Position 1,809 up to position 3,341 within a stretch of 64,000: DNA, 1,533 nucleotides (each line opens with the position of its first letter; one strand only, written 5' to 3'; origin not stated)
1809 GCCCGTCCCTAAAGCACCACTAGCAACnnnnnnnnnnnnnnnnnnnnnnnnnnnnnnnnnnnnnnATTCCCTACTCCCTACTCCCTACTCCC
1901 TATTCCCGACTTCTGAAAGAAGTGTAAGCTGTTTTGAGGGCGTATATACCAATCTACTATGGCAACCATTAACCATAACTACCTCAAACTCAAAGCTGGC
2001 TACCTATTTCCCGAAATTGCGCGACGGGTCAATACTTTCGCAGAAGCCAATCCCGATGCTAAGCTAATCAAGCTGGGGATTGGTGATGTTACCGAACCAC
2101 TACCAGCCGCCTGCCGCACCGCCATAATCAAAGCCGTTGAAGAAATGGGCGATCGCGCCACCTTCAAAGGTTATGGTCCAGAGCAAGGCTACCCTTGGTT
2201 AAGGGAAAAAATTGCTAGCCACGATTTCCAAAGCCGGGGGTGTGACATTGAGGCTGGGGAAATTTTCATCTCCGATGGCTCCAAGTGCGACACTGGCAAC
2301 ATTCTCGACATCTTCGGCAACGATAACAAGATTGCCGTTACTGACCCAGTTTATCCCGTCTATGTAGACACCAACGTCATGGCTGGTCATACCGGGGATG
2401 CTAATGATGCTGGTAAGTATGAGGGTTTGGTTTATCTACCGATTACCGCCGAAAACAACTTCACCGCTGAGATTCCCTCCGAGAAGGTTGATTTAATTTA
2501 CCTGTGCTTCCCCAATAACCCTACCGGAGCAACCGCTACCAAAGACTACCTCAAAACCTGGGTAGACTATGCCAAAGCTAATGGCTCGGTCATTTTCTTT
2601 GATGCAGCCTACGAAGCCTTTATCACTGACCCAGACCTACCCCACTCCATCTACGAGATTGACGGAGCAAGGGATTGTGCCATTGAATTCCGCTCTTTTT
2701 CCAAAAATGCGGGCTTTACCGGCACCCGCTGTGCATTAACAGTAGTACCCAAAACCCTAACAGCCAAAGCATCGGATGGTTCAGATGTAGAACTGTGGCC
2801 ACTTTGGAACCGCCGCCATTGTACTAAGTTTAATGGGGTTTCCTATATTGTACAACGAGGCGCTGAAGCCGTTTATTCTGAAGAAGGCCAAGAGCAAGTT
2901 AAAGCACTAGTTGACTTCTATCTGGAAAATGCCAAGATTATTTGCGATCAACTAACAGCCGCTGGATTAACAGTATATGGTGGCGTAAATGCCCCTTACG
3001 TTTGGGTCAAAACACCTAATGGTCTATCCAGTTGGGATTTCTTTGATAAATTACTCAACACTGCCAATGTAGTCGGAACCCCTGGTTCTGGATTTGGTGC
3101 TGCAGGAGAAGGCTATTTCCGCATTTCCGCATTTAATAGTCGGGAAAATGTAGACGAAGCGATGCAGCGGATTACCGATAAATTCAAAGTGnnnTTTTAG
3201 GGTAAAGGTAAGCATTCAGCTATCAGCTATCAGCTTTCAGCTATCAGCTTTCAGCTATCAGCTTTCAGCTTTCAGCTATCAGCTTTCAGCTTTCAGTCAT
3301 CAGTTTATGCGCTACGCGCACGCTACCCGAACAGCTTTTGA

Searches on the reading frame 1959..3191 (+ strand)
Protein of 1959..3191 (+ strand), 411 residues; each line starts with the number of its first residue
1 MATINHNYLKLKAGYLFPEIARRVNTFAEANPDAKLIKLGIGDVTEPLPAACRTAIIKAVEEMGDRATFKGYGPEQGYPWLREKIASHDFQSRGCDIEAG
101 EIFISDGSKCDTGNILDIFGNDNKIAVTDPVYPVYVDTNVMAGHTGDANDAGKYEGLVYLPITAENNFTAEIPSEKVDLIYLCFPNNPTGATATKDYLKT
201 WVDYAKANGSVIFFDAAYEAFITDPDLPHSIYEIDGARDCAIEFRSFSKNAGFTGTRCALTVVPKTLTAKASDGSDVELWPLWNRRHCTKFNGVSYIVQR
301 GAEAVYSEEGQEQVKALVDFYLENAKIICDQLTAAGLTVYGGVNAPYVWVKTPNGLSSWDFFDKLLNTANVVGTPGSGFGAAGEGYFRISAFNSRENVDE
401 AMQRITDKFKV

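Call 64: search_protein_families(library=pfam, proteins=[window:1959-3191:+], max_evalue=0.00001)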
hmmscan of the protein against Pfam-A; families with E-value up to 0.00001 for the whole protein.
window:1959-3191:+ (411 aa): 1 family
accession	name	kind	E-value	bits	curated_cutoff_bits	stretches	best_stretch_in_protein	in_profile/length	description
PF00155.27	Aminotran_1_2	-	4.2e-35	122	19.7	1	35-405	2-361/361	Aminotransferase class I and II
